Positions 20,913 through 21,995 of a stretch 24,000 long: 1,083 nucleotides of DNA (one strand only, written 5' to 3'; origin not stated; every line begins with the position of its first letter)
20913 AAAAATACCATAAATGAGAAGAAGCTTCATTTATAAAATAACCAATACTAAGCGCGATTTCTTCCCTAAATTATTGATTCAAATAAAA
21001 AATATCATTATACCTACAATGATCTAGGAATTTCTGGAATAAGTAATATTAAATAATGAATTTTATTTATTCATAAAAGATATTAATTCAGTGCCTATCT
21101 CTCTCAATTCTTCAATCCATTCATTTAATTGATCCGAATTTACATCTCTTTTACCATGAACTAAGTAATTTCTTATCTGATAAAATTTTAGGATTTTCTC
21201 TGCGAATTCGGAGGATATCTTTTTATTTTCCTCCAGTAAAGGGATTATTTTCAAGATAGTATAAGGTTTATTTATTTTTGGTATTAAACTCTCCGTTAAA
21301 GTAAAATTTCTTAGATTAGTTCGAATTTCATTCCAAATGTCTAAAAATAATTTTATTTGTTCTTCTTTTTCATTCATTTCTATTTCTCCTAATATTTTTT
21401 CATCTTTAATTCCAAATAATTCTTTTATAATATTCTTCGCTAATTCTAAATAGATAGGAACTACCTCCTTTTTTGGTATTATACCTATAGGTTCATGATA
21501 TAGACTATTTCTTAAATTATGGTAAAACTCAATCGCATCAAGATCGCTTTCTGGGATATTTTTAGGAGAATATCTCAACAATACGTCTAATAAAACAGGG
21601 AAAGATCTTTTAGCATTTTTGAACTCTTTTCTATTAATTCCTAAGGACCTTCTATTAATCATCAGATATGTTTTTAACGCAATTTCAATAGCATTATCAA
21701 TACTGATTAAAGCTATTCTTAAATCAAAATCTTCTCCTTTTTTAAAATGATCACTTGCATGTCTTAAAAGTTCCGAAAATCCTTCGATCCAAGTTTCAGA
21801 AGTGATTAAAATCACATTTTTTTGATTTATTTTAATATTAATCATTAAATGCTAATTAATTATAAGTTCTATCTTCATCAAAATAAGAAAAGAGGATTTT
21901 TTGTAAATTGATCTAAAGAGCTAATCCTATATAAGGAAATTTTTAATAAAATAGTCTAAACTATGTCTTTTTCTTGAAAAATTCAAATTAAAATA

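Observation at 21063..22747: Co-oriented pair: Thr1 proteasome/HslV-like hydrolase plus a compact single-chain double-HEPN protein, a candidate undescribed protease-RNase conflict system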

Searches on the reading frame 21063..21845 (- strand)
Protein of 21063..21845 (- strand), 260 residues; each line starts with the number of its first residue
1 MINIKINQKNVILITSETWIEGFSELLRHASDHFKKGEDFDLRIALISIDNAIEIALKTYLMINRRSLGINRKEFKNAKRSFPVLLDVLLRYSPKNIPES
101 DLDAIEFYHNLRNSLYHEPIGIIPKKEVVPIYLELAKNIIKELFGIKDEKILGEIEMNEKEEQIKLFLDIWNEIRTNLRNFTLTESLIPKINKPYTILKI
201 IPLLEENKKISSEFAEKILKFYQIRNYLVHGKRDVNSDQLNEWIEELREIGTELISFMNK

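Call 4: search_protein_families(library=pfam, proteins=[window:21063-21845:-], max_evalue=1)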
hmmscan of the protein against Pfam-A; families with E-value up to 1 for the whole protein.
window:21063-21845:- (260 aa): 4 families
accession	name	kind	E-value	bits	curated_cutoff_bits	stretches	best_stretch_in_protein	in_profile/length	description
PF01934.22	HepT-like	-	0.00015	21.9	23.5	1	191-246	54-108/120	Ribonuclease HepT-like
PF23380.1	VIN3_C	-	0.0095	16.3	27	1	197-255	13-69/83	VIN3-like, C-terminal domain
PF16897.10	MMR_HSR1_Xtn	-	0.035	14.5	35.2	1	207-249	12-54/106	C-terminal region of MMR_HSR1 domain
PF18739.6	HEPN_Apea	-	0.72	10.7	24.4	1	163-236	31-102/136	Apea-like HEPN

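Call 5: search_protein_families(library=padloc, proteins=[window:21063-21845:-], max_evalue=1)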
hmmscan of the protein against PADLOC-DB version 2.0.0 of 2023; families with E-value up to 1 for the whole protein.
window:21063-21845:- (260 aa): 2 families
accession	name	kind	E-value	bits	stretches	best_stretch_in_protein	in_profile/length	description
PDLC03836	DzbB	-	0.0012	16.3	1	172-258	284-330/341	-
PDLC01300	Cas7b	-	0.0091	13.4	1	146-246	152-256/266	CAS-I-B; effector_G7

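Call 9: find_homologous_proteins(query=window:21063-21845:-, max_evalue=0.001)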
Query window:21063-21845:- (260 aa): 5 proteins with E <= 0.001 among 1102 candidates.
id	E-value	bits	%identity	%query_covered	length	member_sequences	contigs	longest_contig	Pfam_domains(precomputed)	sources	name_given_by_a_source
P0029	1.5e-161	554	100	100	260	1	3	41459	-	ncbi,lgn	ncbi:MAG: hypothetical protein ACQERB_05690 [Promethearchaeati archaeon]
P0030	6.0e-85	303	58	95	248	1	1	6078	-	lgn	-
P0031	3.8e-77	277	52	96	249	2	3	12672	-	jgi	-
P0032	1.2e-40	158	40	94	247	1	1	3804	-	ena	-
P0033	1.9e-37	147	51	52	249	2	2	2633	-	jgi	-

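Call 11: find_encoding_contigs(protein=P0030, flank=5000, max_places=3)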
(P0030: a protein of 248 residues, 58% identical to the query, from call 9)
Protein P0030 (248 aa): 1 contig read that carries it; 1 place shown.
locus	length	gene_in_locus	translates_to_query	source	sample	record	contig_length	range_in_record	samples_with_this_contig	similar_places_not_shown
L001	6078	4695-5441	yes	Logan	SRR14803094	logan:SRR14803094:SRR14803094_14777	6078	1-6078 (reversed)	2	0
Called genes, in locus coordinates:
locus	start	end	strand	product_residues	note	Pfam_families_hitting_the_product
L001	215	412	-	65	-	-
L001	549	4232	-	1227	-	PF01637:ATPase_2 (weak), PF07693:KAP_NTPase, PF13191:AAA_16 (weak), PF13401:AAA_22 (faint), PF13414:TPR_11, PF04733:Coatomer_E (weak), PF14559:TPR_19 (weak), PF23914:TPR_CcmH_CycH (weak), +16 more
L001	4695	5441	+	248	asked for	-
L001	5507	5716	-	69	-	-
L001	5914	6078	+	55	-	?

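Call 12: find_encoding_contigs(protein=P0031, flank=5000, max_places=3)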
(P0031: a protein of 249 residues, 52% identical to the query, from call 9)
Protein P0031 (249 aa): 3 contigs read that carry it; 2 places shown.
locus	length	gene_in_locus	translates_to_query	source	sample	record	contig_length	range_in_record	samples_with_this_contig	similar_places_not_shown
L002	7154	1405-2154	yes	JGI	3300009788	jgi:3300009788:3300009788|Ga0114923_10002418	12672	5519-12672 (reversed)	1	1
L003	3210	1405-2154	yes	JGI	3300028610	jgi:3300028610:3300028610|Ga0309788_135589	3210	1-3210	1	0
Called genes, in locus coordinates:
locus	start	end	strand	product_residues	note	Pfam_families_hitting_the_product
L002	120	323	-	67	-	-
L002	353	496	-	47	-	-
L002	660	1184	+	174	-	-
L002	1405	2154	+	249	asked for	-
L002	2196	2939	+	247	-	-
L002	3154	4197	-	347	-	-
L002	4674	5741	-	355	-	-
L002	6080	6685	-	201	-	-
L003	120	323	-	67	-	-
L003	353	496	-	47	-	-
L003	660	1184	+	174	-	-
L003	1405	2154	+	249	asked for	-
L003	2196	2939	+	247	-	-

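Call 13: find_encoding_contigs(protein=P0032, flank=5000, max_places=3)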
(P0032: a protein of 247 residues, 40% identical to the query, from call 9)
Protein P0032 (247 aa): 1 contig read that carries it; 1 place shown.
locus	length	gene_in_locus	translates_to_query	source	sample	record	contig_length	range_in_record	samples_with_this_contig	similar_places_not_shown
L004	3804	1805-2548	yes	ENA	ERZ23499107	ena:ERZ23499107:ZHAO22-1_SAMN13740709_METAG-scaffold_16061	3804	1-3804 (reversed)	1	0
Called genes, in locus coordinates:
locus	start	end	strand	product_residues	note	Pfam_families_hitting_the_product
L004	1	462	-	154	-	?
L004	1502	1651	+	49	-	-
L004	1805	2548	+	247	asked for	-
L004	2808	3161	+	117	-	-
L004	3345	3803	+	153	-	?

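Call 14: find_encoding_contigs(protein=P0033, flank=5000, max_places=3)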
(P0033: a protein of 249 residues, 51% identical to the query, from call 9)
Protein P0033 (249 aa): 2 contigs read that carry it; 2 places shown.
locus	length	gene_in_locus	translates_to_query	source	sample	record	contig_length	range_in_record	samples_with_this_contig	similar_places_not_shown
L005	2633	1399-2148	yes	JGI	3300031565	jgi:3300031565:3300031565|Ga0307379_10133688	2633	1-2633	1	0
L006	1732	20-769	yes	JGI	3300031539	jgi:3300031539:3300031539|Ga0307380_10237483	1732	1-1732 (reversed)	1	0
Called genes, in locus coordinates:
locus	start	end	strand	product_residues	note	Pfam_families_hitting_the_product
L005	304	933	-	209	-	-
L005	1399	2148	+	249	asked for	-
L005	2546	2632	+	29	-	?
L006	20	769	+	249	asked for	-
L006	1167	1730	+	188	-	?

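Call 21: find_homologous_proteins(query=A2, max_evalue=0.01)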
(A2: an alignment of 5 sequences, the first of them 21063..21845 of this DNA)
Query A2 (5 sequences) (260 aa, profile of the alignment): 28 proteins with E <= 0.01 among 8000 candidates.
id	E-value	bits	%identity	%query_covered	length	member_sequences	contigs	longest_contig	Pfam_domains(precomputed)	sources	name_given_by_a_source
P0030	8.0e-121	420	58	95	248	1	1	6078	-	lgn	-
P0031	2.4e-119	415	52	96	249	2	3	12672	-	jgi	-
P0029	1.1e-114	400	100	100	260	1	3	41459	-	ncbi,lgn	ncbi:MAG: hypothetical protein ACQERB_05690 [Promethearchaeati archaeon]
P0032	5.4e-104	365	40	94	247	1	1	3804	-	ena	-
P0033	4.0e-98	346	51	52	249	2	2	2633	-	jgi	-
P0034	8.4e-76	273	39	92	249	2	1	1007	-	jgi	-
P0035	3.1e-72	261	40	84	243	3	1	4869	-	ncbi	-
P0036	4.5e-70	254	39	86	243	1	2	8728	-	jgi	-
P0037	3.7e-67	245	42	88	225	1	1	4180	-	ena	-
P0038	1.1e-65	240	36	93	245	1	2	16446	-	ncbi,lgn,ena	-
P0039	1.9e-65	239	38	82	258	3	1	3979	-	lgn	-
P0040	5.1e-65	238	37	82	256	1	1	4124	-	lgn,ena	-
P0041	2.0e-64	236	36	84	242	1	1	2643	-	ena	-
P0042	9.0e-63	230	54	52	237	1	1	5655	-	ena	-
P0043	3.6e-58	215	53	52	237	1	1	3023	-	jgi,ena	-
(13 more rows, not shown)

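Call 30: search_protein_families(library=ncbifam, proteins=[window:21063-21845:-], max_evalue=1)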
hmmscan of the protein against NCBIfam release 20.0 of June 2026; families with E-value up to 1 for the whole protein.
window:21063-21845:- (260 aa): 2 families
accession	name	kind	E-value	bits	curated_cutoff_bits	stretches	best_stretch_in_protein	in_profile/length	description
NF047751.1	HepT_toxin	equivalog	2.9e-05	23.9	60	1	190-246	56-112/120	type VII toxin-antitoxin system HepT family RNase toxin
TIGR03187.1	DGQHR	domain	0.069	12.9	58.85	1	70-180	145-246/276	DGQHR domain-containing protein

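Call 31: predict_structure(alignment_id=A3)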
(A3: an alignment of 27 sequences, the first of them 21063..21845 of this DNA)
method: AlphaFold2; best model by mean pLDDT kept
length: 260 residues; sequences in the alignment: 27
mean_pLDDT: 89.4   pTM: 0.84
mean pLDDT of the five models: 89.4, 89.1, 88.2, 87.9, 87.4
residues with pLDDT >= 90: 189; 70-90: 50; 50-70: 12; < 50: 9
segments of 3 or more residues with pLDDT < 50: 7-14
pLDDT, mean of each block of 10 residues (from residue 1): 49 58 94 93 95 97 95 97 96 88 95 79 84 94 87 84 94 94 93 89 97 98 94 87 98 96
secondary structure, 60 per line:
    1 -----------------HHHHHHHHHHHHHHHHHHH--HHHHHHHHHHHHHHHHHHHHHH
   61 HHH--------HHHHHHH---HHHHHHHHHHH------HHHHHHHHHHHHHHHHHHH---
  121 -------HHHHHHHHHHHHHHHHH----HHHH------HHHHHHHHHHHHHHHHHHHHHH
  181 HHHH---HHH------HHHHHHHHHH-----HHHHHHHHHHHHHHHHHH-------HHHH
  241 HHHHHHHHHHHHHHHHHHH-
elements in order: H18-36 H39-63 H72-78 H82-92 H99-117 H128-144 H149-152 H159-184 H197-206 H212-229 H237-259

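Call 33: search_solved_structures(query=A3, max_evalue=10, show_alignments=3)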
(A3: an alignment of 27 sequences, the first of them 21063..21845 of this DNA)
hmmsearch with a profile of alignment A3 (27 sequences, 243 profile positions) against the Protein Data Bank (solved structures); distinct sequences matched with E-value up to 10: 19.
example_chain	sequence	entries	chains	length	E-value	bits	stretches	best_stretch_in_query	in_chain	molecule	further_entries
6m6w_B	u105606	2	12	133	0.17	15.1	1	167-236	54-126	Toxin-antitoxin system toxin HepN family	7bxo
8qae_A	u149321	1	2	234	0.19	15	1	140-238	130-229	sc-apCC-6-SLLA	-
3l8j_A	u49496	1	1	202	0.2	14.9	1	44-75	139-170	Programmed cell death protein 10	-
6m6u_B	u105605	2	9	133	0.21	14.8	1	167-236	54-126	Toxin-antitoxin system toxin HepN family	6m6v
6xyw_Bn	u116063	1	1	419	0.21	14.8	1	124-228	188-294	At1g15810/F7H2_23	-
5g2e_A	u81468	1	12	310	0.23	14.7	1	116-202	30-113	NUCLEOSOME ASSEMBLY PROTEIN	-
9hac_B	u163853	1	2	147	0.24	14.7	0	191-240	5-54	BBF-14_binder4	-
9cte_A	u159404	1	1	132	0.25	14.6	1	94-166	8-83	De novo protein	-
4geh_A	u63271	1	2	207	0.31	14.3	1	44-75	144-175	Programmed cell death protein 10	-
3l8i_A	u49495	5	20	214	0.5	13.6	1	44-75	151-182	Programmed cell death protein 10 | Cerebral cavernous malformations 3 protein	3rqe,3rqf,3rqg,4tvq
1ylm_A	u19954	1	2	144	0.5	13.6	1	177-235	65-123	hypothetical protein BSU32300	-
7puz_A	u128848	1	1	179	0.54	13.5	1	109-237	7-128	MICOS complex subunit MIC60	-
3g6b_A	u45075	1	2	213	0.8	12.9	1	177-241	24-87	Methyl-accepting chemotaxis protein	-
8a3k_UNK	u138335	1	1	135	0.94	12.7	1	115-240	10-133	sc-apCC-4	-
7yv8_A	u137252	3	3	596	0.97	12.7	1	136-219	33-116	Angiotensin-converting enzyme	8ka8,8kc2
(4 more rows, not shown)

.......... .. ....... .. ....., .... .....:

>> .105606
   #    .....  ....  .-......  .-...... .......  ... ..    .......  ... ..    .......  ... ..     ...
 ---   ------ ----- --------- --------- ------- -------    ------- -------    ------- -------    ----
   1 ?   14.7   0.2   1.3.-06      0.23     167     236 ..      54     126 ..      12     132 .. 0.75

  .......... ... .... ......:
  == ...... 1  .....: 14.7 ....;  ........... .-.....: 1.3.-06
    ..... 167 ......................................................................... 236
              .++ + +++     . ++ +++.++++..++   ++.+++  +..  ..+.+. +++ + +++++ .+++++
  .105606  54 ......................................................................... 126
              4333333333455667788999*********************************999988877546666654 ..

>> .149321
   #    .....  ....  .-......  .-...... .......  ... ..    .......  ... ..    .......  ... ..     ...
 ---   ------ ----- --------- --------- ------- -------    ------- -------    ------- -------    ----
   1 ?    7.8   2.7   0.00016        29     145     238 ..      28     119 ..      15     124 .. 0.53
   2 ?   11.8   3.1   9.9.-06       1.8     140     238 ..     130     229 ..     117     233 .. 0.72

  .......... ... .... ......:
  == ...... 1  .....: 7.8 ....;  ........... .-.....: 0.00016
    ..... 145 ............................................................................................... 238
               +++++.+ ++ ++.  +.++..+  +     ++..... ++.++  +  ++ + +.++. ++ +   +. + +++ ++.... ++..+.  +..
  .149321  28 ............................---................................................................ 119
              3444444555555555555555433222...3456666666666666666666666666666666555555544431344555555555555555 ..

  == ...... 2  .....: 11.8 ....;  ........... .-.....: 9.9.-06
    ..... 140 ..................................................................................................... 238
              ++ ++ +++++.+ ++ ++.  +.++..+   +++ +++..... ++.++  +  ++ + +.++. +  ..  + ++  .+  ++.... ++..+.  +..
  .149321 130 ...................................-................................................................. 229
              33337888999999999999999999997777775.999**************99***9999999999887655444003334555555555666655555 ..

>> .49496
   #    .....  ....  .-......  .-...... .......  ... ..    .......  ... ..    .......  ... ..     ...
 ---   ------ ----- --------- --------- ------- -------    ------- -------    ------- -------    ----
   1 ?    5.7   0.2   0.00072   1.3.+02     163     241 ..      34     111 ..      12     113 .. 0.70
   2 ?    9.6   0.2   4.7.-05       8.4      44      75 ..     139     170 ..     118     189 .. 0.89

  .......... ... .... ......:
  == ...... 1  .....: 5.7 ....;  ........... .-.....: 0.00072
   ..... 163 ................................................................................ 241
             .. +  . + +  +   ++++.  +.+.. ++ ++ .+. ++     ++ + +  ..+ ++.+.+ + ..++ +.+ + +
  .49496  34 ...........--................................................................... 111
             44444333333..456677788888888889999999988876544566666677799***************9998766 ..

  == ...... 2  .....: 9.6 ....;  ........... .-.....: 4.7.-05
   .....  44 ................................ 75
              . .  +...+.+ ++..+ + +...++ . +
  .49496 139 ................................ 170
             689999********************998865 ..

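Call 34: fold_search(model_id=the predicted structure, library=pdb)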
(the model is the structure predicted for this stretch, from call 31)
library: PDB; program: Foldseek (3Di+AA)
matches with E <= 10: 240; with E <= 0.001: 0
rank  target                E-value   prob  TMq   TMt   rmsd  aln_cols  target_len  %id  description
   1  2hsb                  1.7e-01  1.00  0.39  0.75   3.8       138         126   13  Crystal structure of a hepn domain containing protein (af_0298) from archaeoglobus fulgidus at 1.95 A resolution (released 2006-08-15)
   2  6e9z_A                2.8e-01  0.21  0.20  0.22  13.8       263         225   17  DHF119 filament (released 2018-11-21)
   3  8j8j_A                3.9e-01  0.25  0.23  0.21  16.8       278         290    9  Membrane bound PRTase, C3 symmetry, donor bound (released 2024-02-07)
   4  8ii9_D                4.4e-01  0.15  0.19  0.17  20.4       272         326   12  crystal structure of Hyp mutant from Hypoxylon sp. E7406B (released 2024-02-28)
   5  8ijt_D                5.5e-01  0.14  0.18  0.16  19.4       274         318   11  crystal structure of Hyp N135A mutant from Hypoxylon sp. E7406B (released 2024-02-28)
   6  9m25_B                6.9e-01  0.18  0.24  0.21  18.2       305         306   11  Type I diterpene synthase from Streptomyces (released 2026-03-04)
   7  6r38                  7.2e-01  0.13  0.19  0.17  19.6       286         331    8  T. brucei FPPS in complex with 2-(2,5-dichlorobenzo[b]thiophen-3-yl)acetic acid (released 2020-04-08)
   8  7bpu_A                7.6e-01  0.16  0.20  0.19  19.1       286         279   12  Structural and mechanistic insights into the biosynthesis of Digeranylgeranylglyceryl phosphate synthase in membranes (released 2021-04-14)
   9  4rxd_A                7.6e-01  0.12  0.19  0.17  21.4       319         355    9  T. Brucei Farnesyl Diphosphate Synthase Complexed with Risedronate (released 2015-04-15)
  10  2p1c_A                9.1e-01  0.13  0.20  0.17  20.8       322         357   10  T. Brucei Farnesyl Diphosphate Synthase Complexed with Bisphosphonate BPH-210 (released 2008-03-04)
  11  8djk_B                9.1e-01  0.09  0.18  0.17  18.7       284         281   12  HMGCR-UBIAD1 Complex State 2 (released 2022-08-03)
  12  1key_C                9.5e-01  0.16  0.19  0.23  18.1       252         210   11  Crystal Structure of Mouse Testis/Brain RNA-binding Protein (TB-RBP) (released 2002-07-03)
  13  6r36                  9.5e-01  0.11  0.19  0.17  19.1       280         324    8  T. brucei farnesyl pyrophosphate synthase (FPPS) (released 2020-04-08)
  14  4rxc_A                9.5e-01  0.11  0.20  0.17  20.6       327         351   10  T. Brucei Farnesyl Diphosphate Synthase Complexed with Homorisedronate BPH-6 (released 2015-04-15)
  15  7bxo_F                9.9e-01  0.91  0.33  0.60   5.4       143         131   19  Crystal structure of the toxin-antitoxin with AMP-PNP (released 2020-09-30)
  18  5yep_C                1.2e+00  0.80  0.32  0.53   5.3       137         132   18  Crystal structure of SO_3166-SO_3165 from Shewanella oneidensis (released 2018-03-28)
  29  6m6w_B                1.7e+00  0.85  0.36  0.63   4.5       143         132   17  Crystal structure the toxin-antitoxin MntA-HpeT mutant-Y104A (released 2020-09-30)
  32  2q00_B                1.9e+00  0.90  0.35  0.67   3.7       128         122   18  Crystal structure of the P95883_SULSO protein from Sulfolobus solfataricus. NESG target SsR10. (released 2007-05-29)
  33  5yep_B                1.9e+00  0.87  0.37  0.65   3.8       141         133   16  Crystal structure of SO_3166-SO_3165 from Shewanella oneidensis (released 2018-03-28)
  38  8jbb_A                2.1e+00  0.63  0.34  0.21   6.3       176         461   15  Crystal Structure of the Csm6 from Thermus thermophilus HB8 in complex with A2>p (released 2023-12-13)
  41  7bxo_G                2.2e+00  0.69  0.34  0.60   4.9       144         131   17  Crystal structure of the toxin-antitoxin with AMP-PNP (released 2020-09-30)
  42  7bxo_H                2.2e+00  0.66  0.33  0.59   5.2       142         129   20  Crystal structure of the toxin-antitoxin with AMP-PNP (released 2020-09-30)
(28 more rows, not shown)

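Call 36: find_related_loci(query=A3, collection=metagenome_contigs, flank=6000)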
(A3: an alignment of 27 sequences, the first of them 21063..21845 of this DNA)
Query A3 (260 aa) in metagenome_contigs; peptide patterns used: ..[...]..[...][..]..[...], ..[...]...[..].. (x = any residue, [..] = any of these).
482 stretches matched a pattern; 327 encode a relative of the query (tblastn E <= 1e-3); the best 80 are kept; 80 distinct loci.
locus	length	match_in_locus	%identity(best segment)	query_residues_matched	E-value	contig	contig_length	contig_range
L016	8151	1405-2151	52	11-260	2e-82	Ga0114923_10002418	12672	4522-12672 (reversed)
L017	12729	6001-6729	42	13-260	1e-55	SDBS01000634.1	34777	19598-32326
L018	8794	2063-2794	41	12-260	9e-55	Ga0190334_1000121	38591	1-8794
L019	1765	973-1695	40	19-259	3e-54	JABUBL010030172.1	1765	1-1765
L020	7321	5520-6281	38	2-260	2e-52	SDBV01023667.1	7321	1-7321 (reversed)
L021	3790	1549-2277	39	19-258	8e-52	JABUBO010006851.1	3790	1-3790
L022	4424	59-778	41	19-258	2e-51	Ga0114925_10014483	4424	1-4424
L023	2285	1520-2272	37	11-258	1e-51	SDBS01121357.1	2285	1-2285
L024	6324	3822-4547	38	19-260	6e-50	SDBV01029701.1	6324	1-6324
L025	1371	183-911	37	19-260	2e-48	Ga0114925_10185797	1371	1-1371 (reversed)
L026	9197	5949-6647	41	19-260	1e-45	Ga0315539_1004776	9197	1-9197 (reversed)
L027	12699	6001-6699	41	19-260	1e-45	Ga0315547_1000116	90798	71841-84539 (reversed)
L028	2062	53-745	37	14-254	3e-42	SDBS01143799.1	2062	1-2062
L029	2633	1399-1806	51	14-149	2e-41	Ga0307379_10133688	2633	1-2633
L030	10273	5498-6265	35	1-259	2e-41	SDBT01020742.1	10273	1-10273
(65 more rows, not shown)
